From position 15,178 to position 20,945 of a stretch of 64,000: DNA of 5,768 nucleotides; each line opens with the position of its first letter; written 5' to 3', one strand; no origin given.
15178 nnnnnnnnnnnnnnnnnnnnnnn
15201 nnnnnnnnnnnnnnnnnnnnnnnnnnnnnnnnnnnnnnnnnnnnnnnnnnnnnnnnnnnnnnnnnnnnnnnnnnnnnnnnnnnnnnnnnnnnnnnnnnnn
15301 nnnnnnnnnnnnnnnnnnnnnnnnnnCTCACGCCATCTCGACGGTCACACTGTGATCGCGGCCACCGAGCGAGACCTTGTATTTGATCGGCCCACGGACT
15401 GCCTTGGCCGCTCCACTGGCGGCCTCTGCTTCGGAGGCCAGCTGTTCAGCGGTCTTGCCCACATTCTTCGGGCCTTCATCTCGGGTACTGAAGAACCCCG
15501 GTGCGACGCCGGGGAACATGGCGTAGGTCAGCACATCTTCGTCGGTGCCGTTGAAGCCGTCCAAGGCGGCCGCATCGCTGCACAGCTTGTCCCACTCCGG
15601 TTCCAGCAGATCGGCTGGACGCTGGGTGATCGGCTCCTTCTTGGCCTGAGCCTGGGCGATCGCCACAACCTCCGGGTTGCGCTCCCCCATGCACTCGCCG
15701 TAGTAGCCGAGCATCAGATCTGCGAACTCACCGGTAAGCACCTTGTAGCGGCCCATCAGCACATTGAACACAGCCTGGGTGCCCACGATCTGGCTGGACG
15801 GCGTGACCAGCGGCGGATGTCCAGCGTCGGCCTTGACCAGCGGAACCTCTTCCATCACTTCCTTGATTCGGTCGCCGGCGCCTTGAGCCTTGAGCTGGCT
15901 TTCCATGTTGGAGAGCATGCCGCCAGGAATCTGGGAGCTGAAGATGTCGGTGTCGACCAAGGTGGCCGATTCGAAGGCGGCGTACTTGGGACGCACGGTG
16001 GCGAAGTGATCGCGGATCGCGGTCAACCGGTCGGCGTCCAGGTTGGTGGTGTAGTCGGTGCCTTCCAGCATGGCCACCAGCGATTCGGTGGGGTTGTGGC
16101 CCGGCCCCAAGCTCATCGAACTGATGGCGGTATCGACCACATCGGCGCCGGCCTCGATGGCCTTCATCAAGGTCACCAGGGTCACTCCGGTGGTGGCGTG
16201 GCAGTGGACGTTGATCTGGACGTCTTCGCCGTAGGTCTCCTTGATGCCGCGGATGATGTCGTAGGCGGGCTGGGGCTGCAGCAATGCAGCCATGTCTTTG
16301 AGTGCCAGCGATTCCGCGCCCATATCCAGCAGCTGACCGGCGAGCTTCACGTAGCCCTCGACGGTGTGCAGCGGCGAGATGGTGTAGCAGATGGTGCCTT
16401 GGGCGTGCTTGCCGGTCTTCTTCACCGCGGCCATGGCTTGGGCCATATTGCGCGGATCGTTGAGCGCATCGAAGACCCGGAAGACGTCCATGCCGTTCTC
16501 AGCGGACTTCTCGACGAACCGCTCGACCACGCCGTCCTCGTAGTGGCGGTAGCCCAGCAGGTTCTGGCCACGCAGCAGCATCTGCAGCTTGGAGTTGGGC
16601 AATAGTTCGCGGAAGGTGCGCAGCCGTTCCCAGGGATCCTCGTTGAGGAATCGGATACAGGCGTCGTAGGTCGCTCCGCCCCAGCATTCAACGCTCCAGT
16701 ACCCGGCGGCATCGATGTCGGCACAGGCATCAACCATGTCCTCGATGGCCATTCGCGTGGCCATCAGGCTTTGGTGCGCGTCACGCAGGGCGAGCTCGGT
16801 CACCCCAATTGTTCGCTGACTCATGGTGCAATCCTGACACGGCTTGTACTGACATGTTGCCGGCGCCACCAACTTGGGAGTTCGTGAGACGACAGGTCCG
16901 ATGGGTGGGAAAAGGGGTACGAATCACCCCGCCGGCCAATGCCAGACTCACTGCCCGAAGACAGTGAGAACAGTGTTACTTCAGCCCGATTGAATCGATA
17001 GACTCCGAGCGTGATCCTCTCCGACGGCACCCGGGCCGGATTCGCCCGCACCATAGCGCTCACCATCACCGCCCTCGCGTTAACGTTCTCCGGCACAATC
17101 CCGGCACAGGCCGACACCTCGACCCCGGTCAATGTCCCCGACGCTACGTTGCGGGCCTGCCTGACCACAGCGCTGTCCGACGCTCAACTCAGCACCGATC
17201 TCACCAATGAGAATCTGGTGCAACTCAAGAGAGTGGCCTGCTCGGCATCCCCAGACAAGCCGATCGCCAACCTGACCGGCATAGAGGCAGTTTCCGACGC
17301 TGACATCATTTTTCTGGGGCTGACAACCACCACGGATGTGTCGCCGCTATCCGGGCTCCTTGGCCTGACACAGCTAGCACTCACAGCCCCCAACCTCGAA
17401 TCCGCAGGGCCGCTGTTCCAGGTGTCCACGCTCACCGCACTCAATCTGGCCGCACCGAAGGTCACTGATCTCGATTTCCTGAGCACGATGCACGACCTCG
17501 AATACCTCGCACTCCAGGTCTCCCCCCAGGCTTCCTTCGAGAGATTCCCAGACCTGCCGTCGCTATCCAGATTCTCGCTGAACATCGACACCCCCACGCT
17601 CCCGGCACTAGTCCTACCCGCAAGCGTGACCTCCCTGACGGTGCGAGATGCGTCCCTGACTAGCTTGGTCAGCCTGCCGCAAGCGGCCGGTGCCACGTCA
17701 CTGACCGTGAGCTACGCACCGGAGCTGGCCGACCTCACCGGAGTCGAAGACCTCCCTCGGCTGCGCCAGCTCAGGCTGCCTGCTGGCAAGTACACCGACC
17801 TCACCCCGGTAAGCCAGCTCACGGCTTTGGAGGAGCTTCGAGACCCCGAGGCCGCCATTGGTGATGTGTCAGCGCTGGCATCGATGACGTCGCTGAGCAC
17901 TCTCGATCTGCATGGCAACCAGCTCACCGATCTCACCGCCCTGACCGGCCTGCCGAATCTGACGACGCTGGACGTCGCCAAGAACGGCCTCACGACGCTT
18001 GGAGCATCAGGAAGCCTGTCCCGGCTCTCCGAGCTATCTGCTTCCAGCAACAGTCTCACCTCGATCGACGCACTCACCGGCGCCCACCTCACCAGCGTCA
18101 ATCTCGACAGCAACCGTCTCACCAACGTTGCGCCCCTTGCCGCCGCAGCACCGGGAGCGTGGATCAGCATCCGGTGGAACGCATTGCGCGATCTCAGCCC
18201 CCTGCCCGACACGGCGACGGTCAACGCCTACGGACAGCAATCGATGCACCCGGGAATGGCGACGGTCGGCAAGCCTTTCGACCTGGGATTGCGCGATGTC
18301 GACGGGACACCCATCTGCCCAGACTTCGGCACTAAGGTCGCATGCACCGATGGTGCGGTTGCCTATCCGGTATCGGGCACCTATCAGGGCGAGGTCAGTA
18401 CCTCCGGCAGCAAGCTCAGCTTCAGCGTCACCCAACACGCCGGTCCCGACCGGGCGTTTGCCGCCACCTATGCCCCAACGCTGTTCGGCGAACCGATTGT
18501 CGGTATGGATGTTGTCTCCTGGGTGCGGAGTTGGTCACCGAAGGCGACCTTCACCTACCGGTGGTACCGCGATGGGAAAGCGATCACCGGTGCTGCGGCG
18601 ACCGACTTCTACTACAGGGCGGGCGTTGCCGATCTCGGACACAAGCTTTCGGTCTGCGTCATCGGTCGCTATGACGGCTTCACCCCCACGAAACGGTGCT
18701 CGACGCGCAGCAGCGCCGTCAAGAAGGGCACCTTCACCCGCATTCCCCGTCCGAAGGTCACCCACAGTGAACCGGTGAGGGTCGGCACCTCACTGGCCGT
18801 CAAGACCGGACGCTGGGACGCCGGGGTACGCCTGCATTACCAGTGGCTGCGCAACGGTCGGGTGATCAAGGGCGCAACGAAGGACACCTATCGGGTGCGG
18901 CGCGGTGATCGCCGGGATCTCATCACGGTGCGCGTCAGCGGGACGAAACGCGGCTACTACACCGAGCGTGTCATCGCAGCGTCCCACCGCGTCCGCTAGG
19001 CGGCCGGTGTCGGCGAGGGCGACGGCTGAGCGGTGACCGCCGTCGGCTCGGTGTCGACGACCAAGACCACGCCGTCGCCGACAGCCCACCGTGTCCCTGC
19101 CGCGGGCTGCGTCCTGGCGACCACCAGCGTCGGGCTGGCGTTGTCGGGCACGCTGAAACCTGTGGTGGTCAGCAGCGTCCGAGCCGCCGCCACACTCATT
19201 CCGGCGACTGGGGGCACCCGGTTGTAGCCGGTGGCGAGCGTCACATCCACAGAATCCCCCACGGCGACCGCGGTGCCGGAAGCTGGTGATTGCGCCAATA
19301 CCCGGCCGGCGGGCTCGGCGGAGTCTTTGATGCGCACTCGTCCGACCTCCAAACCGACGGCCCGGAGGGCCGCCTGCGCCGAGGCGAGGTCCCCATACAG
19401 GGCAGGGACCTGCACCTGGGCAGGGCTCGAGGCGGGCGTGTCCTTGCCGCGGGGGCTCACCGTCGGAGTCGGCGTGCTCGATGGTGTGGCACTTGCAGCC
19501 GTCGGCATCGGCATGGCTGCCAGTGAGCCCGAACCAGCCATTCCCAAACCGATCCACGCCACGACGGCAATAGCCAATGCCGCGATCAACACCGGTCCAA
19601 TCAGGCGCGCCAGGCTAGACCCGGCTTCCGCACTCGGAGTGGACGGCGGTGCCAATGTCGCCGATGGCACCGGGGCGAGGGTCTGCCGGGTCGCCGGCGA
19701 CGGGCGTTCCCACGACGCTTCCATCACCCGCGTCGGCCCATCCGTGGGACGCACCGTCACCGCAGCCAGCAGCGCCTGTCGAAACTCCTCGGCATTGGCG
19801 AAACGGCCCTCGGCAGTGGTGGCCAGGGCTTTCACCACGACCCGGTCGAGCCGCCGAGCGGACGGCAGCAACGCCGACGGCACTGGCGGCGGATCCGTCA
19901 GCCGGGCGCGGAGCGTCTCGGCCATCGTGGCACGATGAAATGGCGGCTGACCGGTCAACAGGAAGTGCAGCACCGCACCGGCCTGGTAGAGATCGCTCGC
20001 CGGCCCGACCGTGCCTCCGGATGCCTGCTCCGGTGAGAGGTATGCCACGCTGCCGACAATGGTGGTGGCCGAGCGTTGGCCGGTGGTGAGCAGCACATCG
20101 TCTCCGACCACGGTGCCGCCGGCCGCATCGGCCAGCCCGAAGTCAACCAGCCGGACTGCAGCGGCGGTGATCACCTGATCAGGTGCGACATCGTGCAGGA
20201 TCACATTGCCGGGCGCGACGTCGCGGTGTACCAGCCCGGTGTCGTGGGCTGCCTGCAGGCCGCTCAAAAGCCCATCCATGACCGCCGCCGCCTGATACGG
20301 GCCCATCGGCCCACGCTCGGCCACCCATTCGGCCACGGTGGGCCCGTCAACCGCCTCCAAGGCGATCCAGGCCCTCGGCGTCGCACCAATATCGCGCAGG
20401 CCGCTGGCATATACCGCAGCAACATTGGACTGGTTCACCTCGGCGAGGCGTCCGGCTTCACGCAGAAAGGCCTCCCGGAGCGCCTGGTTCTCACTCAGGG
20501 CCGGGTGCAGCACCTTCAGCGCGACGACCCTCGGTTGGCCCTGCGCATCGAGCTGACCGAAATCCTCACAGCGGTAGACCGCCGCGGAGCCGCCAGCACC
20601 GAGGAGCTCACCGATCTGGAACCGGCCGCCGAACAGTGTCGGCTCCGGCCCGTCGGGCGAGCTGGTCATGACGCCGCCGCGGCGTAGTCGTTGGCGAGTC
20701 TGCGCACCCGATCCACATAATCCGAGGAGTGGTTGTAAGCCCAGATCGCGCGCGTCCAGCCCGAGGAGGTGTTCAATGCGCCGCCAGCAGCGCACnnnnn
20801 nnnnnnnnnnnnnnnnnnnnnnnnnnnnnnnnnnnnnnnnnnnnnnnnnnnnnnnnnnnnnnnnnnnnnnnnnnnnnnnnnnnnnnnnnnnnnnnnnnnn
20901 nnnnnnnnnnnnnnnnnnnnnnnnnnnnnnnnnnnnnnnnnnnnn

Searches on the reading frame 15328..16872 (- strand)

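Call 26: search_protein_families(library=pfam, proteins=[window:15328-16872:-], max_evalue=0.0001)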
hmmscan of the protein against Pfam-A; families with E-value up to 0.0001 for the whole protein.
window:15328-16872:- (514 aa): 2 families
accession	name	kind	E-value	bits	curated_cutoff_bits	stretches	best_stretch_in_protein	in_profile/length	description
PF02436.23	PYC_OADA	-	1.4e-49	169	27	1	310-477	1-178/201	Conserved carboxylase domain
PF00682.25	HMGL-like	-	3.1e-15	56.7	29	1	144-288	116-258/260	HMGL-like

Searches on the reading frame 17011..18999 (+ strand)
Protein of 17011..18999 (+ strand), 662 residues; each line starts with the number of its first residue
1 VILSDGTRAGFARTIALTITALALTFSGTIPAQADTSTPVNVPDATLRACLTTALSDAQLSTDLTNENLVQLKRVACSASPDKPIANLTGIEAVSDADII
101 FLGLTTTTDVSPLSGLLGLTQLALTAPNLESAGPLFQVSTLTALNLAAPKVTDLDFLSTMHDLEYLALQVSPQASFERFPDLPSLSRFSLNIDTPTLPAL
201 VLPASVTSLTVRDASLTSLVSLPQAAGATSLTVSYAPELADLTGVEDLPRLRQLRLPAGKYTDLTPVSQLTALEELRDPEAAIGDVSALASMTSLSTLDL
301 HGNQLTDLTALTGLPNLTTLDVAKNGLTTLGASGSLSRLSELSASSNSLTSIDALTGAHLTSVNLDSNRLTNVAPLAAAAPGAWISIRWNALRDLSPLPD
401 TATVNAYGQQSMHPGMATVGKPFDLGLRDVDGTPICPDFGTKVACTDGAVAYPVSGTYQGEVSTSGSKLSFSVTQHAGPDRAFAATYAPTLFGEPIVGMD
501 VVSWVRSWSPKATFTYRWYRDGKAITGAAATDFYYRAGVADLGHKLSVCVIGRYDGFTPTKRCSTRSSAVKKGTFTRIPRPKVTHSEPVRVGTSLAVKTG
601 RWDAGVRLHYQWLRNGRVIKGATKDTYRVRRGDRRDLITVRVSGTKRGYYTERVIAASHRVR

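Call 26: search_protein_families(library=pfam, proteins=[window:17011-18999:+], max_evalue=0.0001)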
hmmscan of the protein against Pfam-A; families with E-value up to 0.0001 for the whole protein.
window:17011-18999:+ (662 aa): 3 families
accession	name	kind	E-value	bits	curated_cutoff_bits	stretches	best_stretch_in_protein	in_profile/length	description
PF12799.13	LRR_4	-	1.9e-14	53.7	27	1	293-330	1-39/44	Leucine Rich repeats (2 copies)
PF23952.1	LRR_EndoS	-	2.5e-08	34.6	27.9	1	237-325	33-116/116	Endo-beta-N-acetylglucosaminidase EndoS LRR domain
PF13855.12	LRR_8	-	9.2e-07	29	27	1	287-327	19-61/61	Leucine rich repeat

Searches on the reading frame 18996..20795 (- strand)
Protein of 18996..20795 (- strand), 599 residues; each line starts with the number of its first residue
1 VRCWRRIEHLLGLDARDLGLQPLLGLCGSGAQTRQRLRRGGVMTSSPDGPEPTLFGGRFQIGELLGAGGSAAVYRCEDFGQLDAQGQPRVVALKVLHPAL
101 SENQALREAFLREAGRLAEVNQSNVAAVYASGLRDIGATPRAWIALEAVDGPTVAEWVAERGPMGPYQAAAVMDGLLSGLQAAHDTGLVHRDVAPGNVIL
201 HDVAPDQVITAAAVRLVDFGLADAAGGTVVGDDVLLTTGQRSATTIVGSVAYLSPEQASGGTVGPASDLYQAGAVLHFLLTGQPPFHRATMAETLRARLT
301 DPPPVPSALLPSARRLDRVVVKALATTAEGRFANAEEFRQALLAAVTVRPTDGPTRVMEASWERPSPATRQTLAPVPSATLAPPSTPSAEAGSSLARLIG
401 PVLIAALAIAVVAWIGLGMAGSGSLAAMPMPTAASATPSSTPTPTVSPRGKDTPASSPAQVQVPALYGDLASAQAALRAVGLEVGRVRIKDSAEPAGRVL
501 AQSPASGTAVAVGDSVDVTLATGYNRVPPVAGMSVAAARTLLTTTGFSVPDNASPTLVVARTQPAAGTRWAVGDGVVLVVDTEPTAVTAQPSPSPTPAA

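Call 26: search_protein_families(library=pfam, proteins=[window:18996-20795:-], max_evalue=0.0001)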
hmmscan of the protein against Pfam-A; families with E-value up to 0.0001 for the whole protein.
window:18996-20795:- (599 aa): 3 families
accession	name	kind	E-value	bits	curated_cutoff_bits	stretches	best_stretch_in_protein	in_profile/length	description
PF00069.31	Pkinase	-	8.2e-27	94.7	31.7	1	60-295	2-206/263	Protein kinase domain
PF03793.24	PASTA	-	4.5e-17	62.2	23.2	1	463-521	3-63/64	PASTA domain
PF07714.23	PK_Tyr_Ser-Thr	-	1.4e-13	51.2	23.1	1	60-296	2-215/258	Protein tyrosine and serine/threonine kinase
